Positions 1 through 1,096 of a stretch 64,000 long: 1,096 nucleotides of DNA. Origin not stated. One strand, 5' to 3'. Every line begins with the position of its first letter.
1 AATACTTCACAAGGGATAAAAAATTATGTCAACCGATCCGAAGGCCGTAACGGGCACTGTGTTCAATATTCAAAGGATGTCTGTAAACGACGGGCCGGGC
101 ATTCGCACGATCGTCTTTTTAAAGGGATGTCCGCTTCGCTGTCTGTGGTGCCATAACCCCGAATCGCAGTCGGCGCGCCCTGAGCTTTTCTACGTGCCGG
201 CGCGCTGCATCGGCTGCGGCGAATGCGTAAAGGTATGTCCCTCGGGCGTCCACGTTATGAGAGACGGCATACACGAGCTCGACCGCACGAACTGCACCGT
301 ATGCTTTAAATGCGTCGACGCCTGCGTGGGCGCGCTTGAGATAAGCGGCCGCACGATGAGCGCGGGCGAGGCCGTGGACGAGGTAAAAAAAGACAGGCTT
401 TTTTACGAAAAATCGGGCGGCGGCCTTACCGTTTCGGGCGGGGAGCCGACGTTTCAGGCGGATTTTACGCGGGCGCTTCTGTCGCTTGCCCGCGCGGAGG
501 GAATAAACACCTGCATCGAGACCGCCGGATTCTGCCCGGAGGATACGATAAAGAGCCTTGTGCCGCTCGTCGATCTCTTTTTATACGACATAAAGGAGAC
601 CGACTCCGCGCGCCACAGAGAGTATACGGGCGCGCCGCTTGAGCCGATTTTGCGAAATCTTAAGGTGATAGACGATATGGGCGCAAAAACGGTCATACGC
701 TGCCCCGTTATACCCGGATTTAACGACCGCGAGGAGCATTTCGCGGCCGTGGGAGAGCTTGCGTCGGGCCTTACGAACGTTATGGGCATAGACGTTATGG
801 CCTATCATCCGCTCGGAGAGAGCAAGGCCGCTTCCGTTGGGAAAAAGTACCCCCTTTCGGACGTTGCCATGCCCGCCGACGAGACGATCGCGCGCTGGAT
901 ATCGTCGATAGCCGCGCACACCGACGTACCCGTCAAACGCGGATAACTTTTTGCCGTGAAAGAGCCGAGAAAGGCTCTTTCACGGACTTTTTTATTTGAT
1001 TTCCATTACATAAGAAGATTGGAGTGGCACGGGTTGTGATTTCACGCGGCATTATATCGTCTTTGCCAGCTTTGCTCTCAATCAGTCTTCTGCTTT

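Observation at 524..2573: AT-rich 1.2-kb insertion bracketed by 423-bp direct repeats of the activase 3' end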

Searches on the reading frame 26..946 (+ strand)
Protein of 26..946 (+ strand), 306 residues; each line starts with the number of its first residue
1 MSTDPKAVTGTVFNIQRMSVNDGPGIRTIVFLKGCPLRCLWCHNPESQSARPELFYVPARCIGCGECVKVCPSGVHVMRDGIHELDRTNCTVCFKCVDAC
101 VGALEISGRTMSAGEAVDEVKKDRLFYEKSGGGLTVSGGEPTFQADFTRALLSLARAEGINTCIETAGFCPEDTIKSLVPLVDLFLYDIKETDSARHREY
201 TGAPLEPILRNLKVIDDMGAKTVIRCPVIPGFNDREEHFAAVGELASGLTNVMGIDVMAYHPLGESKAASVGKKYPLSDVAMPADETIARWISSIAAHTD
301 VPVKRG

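Call 7: search_protein_families(library=pfam, proteins=[window:26-946:+], max_evalue=1)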
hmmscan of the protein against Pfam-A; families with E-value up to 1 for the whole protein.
window:26-946:+ (306 aa): 17 families
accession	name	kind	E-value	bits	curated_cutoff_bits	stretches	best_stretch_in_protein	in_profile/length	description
PF04055.27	Radical_SAM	-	7.4e-19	68.9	29.5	1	29-239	1-162/166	Radical SAM superfamily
PF13353.11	Fer4_12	-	1.2e-11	45.5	22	2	22-51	2-31/137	4Fe-4S single cluster domain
PF13237.11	Fer4_10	-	1.2e-08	35.2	25.5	1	56-100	4-52/53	4Fe-4S dicluster domain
PF12838.12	Fer4_7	-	1.4e-08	35.5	27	2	60-100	1-48/52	4Fe-4S dicluster domain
PF13746.11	Fer4_18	-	1e-07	32.6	27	1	59-104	59-99/114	4Fe-4S dicluster domain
PF13187.11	Fer4_9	-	5.3e-07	30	27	1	60-100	1-47/52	4Fe-4S dicluster domain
PF12837.12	Fer4_6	-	6.6e-07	29.4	25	2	57-75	5-23/24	4Fe-4S binding domain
PF00037.32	Fer4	-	2.7e-06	27.4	21.1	1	57-74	4-21/24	4Fe-4S binding domain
PF12797.12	Fer4_2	-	3.8e-06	26.9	24.5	2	55-73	4-22/22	4Fe-4S binding domain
PF14697.11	Fer4_21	-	3.5e-05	24.3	35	1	59-100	6-51/59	4Fe-4S dicluster domain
PF13484.11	Fer4_16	-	8.5e-05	23.7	30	1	60-74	1-15/66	4Fe-4S double cluster binding domain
PF13459.11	Fer4_15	-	0.00033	21.7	22.4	2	84-113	2-31/66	4Fe-4S single cluster domain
PF12800.12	Fer4_4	-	0.00054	20.5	24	1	58-74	1-17/17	4Fe-4S binding domain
PF12798.12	Fer4_3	-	0.0028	18.8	27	1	61-74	1-14/15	4Fe-4S binding domain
PF13183.11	Fer4_8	-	0.006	17.5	27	2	60-74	4-67/68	4Fe-4S dicluster domain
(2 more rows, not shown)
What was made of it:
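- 26..946 (+): Intact glycyl-radical-enzyme activase gene (306 aa). In the source contig it lies downstream of a PFL-like glycyl radical enzyme. Radical_SAM and Fer4 Pfam domains (call 7).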

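Call 9: find_encoding_contigs(protein=window:26-943:+, flank=10000, max_places=10)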
Protein window:26-943:+ (306 aa): 3 contigs read that carry it; 1 place shown.
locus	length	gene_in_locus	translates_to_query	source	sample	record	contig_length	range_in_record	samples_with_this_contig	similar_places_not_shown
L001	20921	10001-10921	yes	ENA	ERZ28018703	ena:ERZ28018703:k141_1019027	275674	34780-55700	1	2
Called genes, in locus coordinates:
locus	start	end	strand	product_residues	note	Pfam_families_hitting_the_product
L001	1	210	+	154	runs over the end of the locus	PF00436:SSB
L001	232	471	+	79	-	PF01084:Ribosomal_S18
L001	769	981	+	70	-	PF04023:FeoA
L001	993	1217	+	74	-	PF04023:FeoA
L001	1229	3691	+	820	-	PF01926:MMR_HSR1, PF02421:FeoB_N, PF17910:FeoB_Cyto, PF07670:Gate, PF07664:FeoB_C, PF07670:Gate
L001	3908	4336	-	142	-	PF00892:EamA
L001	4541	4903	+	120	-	PF03965:Penicillinase_R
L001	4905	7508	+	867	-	PF05569:Peptidase_M56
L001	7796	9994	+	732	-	PF02901:PFL-like, PF01228:Gly_radical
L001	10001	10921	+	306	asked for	PF04055:Radical_SAM, PF13353:Fer4_12 (faint), PF13746:Fer4_18, PF00037:Fer4 (weak), PF12837:Fer4_6 (weak), PF13237:Fer4_10, PF12838:Fer4_7 (weak), PF13187:Fer4_9 (weak), +1 more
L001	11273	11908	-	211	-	-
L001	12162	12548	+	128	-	-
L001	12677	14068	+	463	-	PF08245:Mur_ligase_M, PF02875:Mur_ligase_C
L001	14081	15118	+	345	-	PF04389:Peptidase_M28 (faint), PF05343:Peptidase_M42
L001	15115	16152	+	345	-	PF05343:Peptidase_M42, PF01546:Peptidase_M20 (weak)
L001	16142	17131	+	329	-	PF04389:Peptidase_M28 (faint), PF05343:Peptidase_M42, PF01546:Peptidase_M20, PF02127:Peptidase_M18 (faint)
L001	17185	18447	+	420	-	PF06838:Met_gamma_lyase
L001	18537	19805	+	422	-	PF13167:GTP-bdg_N, PF16360:GTP-bdg_M, PF01926:MMR_HSR1, PF19275:HflX_C (weak)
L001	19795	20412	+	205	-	PF01205:Impact_N, PF09186:DUF1949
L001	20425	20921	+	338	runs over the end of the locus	PF01966:HD, PF13286:HD_assoc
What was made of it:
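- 26..946 (+): Upstream context from L001 (call 9).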

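Call 14: find_related_loci(query=window:26-943:+, collection=genome_contigs, flank=6000)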
Query window:26-943:+ (306 aa) in genome_contigs; peptide patterns used: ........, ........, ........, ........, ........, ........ (x = any residue, [..] = any of these).
599 stretches matched a pattern (row limit reached: there are more); 545 encode a relative of the query (tblastn E <= 1e-3); the best 80 are kept; 80 distinct loci.
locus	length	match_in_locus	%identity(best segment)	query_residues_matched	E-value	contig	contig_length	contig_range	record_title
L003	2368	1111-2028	77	1-306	4e-179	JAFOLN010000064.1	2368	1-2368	MAG: Clostridia bacterium isolate RGIG577 Dairy_cattle_Duodenum.Co__c361105, whole genome shotgun sequence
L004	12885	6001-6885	55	12-306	2e-115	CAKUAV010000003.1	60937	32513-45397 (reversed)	MAG: uncultured Clostridia bacterium isolate REFINED_METABAT215_TOP10_CONTIGS_1500_ASSEMBLY_K77_MERGED__Hadza_PheChl_Fib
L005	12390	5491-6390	54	8-306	2e-115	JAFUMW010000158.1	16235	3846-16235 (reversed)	MAG: Clostridia bacterium isolate RGIG4639 Roe_deer_Rectum-4__c488513, whole genome shotgun sequence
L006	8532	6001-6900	52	8-306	5e-113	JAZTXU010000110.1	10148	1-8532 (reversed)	MAG: Acutalibacteraceae bacterium isolate T1900045328_YK20190017.MAGScoT_cleanbin_000075 SGB_6490_k141_1503928, whole ge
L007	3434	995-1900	52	7-306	3e-114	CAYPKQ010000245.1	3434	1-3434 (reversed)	MAG TPA_asm: uncultured Lachnospiraceae bacterium isolate SRP315200_co2_202 genome assembly, contig: NODE_57293_length_3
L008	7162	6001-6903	52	8-306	4e-111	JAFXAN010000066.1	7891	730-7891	MAG: Clostridia bacterium isolate RGIG6239 Sheep_Rectum-2__c406993, whole genome shotgun sequence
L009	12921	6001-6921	52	1-306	4e-110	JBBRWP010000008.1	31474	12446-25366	MAG: Acetivibrionales bacterium isolate La4_metabat2.014 La4_metabat2.014_K_3171376_L_31474_cov_17.5553, whole genome sh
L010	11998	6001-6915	52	3-306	1e-108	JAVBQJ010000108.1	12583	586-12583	MAG: Victivallaceae bacterium isolate EPI_MAG_00163 c_000010996375, whole genome shotgun sequence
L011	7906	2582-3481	50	8-306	9e-109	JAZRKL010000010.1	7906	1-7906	MAG: Faecousia sp. isolate T1900045446_YK20190137.MAGScoT_cleanbin_000018 SGB_7161_k141_520467, whole genome shotgun seq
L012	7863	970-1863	51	10-306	3e-108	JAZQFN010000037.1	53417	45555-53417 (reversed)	MAG: Clostridia bacterium isolate T1900044632_TS20190098.MAGScoT_cleanbin_000062 SGB_1073_k141_1209931, whole genome sho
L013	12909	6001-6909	52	6-306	5e-108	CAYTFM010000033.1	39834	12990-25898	MAG TPA_asm: uncultured Victivallales bacterium isolate binchicken_co232_176 genome assembly, contig: NODE_1620_length_3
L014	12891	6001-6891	51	10-306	7e-108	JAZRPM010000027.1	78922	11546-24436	MAG: Candidatus Ornithomonoglobus sp. isolate T1900045380_YK20190070.MAGScoT_cleanbin_000003 SGB_6881_k141_3526864, whol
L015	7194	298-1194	51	9-306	8e-108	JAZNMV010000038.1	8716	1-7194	MAG: Acutalibacteraceae bacterium isolate T1900044660_TS20190126.MAGScoT_cleanbin_000027 SGB_1510_k141_280256, whole gen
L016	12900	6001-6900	53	8-306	3e-107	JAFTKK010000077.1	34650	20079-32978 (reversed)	MAG: Clostridia bacterium isolate RGIG3899 Roe_deer_Cecum-2__c553825, whole genome shotgun sequence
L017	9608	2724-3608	53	12-305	2e-107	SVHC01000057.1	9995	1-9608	MAG: Clostridiales bacterium isolate SIG374 NODE_107756_length_9995_cov_2.579347, whole genome shotgun sequence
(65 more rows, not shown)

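Call 15: find_related_loci(query=window:26-943:+, collection=metagenome_contigs, flank=6000)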
Query window:26-943:+ (306 aa) in metagenome_contigs; peptide patterns used: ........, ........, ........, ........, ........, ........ (x = any residue, [..] = any of these).
600 stretches matched a pattern (row limit reached: there are more); 536 encode a relative of the query (tblastn E <= 1e-3); the best 80 are kept; 80 distinct loci.
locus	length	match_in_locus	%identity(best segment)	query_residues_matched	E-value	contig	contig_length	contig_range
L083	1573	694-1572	56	6-297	2e-122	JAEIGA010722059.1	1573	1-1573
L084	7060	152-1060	54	6-306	3e-113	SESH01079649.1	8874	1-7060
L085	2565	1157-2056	52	8-306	7e-117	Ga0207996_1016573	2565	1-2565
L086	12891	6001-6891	55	8-303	6e-108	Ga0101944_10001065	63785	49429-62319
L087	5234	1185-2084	53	8-306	2e-107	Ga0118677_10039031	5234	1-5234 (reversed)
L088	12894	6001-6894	50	9-306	9e-107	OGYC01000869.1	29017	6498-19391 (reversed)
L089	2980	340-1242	50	7-306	5e-107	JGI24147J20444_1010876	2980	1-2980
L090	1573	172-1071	54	8-306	2e-110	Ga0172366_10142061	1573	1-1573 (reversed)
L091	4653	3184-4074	52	8-303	2e-102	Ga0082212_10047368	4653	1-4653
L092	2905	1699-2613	53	9-306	2e-103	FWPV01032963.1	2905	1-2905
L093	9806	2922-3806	51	6-298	9e-101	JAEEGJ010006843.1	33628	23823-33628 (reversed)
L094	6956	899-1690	57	10-272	2e-100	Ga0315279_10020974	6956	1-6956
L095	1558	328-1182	53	10-289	1e-106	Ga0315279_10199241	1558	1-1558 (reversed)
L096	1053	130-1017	47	8-306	9e-109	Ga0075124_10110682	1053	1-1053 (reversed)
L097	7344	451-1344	50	8-305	3e-99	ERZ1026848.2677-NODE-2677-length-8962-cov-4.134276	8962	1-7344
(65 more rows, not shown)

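Call 25: list_cluster_members(proteins=[window:26-943:+, window:2187-2570:+, window:2702-4090:+, P0001])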
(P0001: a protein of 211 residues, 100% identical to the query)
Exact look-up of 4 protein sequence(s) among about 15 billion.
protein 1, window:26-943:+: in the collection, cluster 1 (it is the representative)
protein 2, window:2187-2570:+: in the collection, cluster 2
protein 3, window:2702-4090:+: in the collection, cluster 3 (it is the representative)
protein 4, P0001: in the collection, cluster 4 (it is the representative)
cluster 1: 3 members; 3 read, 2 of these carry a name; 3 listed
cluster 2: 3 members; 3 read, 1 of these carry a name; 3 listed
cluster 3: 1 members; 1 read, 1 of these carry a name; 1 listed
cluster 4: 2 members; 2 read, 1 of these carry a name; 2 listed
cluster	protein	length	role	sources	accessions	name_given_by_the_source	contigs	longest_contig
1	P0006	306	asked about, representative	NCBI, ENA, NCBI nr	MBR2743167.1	MAG: glycyl-radical enzyme activating protein [Clostridia bacterium] | glycyl-radical enzyme activating protein [Clostridia bacterium]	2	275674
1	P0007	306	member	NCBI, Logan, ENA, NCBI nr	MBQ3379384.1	MAG: glycyl-radical enzyme activating protein [Clostridia bacterium] | glycyl-radical enzyme activating protein [Clostridia bacterium]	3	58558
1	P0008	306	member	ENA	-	-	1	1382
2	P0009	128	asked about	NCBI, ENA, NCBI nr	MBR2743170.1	MAG: hypothetical protein IKD89_06210 [Clostridia bacterium] | hypothetical protein [Clostridia bacterium]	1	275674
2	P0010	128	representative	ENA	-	-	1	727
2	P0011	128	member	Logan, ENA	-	-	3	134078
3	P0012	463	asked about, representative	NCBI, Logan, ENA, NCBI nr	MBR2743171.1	MAG: UDP-N-acetylmuramoyl-L-alanine--D-glutamate ligase [Clostridia bacterium] | UDP-N-acetylmuramoyl-L-alanine--D-glutamate ligase [Clostridia bacterium]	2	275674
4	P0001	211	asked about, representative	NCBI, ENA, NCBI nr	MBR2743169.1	MAG: hypothetical protein IKD89_06205 [Clostridia bacterium] | hypothetical protein [Clostridia bacterium]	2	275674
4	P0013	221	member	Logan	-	-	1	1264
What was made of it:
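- NCBI holds a MAG with the same gene order, MBR2743167 to MBR2743171 (call 25).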

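Call 27: find_encoding_contigs(protein=P0007, flank=10000, max_places=10)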
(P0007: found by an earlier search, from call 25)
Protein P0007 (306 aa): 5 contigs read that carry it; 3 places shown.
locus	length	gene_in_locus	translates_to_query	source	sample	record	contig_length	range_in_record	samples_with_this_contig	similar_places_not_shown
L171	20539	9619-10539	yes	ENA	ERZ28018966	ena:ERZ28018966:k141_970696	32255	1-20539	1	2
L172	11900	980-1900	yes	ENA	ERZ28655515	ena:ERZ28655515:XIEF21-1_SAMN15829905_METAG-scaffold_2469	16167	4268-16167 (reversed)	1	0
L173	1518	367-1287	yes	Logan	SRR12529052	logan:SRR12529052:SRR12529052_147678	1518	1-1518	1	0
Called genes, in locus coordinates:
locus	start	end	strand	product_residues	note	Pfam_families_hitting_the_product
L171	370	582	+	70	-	PF04023:FeoA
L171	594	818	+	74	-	PF04023:FeoA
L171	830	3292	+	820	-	PF01926:MMR_HSR1, PF02421:FeoB_N, PF17910:FeoB_Cyto, PF07670:Gate, PF07664:FeoB_C, PF07670:Gate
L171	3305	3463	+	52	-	PF12669:FeoB_associated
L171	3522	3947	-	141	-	PF00892:EamA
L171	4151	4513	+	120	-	PF03965:Penicillinase_R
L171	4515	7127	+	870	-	PF05569:Peptidase_M56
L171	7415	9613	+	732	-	PF02901:PFL-like, PF01228:Gly_radical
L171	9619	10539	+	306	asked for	PF04055:Radical_SAM, PF13353:Fer4_12 (faint), PF12797:Fer4_2 (faint), PF12838:Fer4_7 (faint), PF13746:Fer4_18 (weak), PF00037:Fer4 (weak), PF12837:Fer4_6 (weak), PF13237:Fer4_10, +1 more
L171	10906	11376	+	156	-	PF03358:FMN_red (weak), PF12682:Flavodoxin_4, PF12724:Flavodoxin_5 (faint)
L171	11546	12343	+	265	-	PF14471:DUF4428 (weak), PF09851:SHOCT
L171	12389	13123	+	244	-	PF13367:PrsW-protease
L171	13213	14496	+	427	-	PF01053:Cys_Met_Meta_PP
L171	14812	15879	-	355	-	-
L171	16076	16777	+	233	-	PF01872:RibD_C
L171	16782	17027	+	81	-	PF01541:GIY-YIG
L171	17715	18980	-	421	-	PF00395:SLH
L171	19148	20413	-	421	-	PF00395:SLH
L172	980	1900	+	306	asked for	PF04055:Radical_SAM, PF13353:Fer4_12 (faint), PF12797:Fer4_2 (faint), PF12838:Fer4_7 (faint), PF13746:Fer4_18 (weak), PF00037:Fer4 (weak), PF12837:Fer4_6 (weak), PF13237:Fer4_10, +1 more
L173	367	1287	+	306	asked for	PF04055:Radical_SAM, PF13353:Fer4_12 (faint), PF12797:Fer4_2 (faint), PF12838:Fer4_7 (faint), PF13746:Fer4_18 (weak), PF00037:Fer4 (weak), PF12837:Fer4_6 (weak), PF13237:Fer4_10, +1 more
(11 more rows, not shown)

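Call 28: find_encoding_contigs(protein=P0011, flank=10000, max_places=10)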
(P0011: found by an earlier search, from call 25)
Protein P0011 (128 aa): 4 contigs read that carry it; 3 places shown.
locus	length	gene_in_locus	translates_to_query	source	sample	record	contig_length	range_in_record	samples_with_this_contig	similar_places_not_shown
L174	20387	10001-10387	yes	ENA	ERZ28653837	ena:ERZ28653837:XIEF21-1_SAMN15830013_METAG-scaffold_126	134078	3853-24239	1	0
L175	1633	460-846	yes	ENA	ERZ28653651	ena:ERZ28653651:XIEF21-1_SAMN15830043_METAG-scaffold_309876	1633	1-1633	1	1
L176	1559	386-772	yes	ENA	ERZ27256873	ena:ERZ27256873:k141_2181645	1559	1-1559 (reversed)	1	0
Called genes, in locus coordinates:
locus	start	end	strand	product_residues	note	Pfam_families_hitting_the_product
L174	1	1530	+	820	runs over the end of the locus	PF01926:MMR_HSR1, PF02421:FeoB_N, PF17910:FeoB_Cyto, PF07670:Gate, PF07664:FeoB_C, PF07670:Gate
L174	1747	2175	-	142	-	PF00892:EamA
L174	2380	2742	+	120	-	PF03965:Penicillinase_R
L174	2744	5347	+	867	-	PF05569:Peptidase_M56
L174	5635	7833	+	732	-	PF02901:PFL-like, PF01228:Gly_radical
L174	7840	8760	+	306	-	PF04055:Radical_SAM, PF13353:Fer4_12 (faint), PF13746:Fer4_18, PF00037:Fer4 (weak), PF12837:Fer4_6 (weak), PF13237:Fer4_10, PF12838:Fer4_7 (weak), PF13187:Fer4_9 (weak), +1 more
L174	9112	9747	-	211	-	-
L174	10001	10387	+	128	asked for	-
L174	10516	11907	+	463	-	PF08245:Mur_ligase_M, PF02875:Mur_ligase_C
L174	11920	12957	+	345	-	PF04389:Peptidase_M28 (faint), PF05343:Peptidase_M42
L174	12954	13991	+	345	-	PF05343:Peptidase_M42, PF01546:Peptidase_M20 (weak)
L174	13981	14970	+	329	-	PF04389:Peptidase_M28 (faint), PF05343:Peptidase_M42, PF01546:Peptidase_M20, PF02127:Peptidase_M18 (faint)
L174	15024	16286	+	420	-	PF06838:Met_gamma_lyase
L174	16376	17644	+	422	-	PF13167:GTP-bdg_N, PF16360:GTP-bdg_M, PF01926:MMR_HSR1, PF19275:HflX_C (weak)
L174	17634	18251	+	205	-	PF01205:Impact_N, PF09186:DUF1949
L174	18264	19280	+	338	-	PF01966:HD, PF13286:HD_assoc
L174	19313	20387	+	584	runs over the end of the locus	PF01807:Zn_ribbon_DnaG, PF08275:DNAG_N, PF01751:Toprim, PF13362:Toprim_3 (weak), PF13662:Toprim_4, PF13155:Toprim_2, PF10410:DnaB_bind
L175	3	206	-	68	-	?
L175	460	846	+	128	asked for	-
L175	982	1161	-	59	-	-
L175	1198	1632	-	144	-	?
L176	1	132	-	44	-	?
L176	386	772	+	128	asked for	-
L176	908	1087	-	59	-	-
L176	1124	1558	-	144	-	?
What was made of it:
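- It occurs in the window contig plus two more long contigs (call 9) and in L174 (call 28). The integrated form is the only one seen on long contigs (calls 9, 28).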

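Call 32: find_encoding_contigs(protein=P0008, flank=10000, max_places=10)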
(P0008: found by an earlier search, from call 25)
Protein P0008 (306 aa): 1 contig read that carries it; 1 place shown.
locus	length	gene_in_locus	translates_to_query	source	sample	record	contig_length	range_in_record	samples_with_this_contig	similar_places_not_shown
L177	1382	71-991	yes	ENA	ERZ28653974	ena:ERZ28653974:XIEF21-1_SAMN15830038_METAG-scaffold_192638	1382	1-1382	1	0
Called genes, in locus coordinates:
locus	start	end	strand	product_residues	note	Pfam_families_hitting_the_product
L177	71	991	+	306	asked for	PF04055:Radical_SAM, PF13353:Fer4_12 (faint), PF13746:Fer4_18, PF00037:Fer4 (weak), PF12837:Fer4_6 (weak), PF13237:Fer4_10, PF12838:Fer4_7 (weak), PF13187:Fer4_9 (weak), +1 more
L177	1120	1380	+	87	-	?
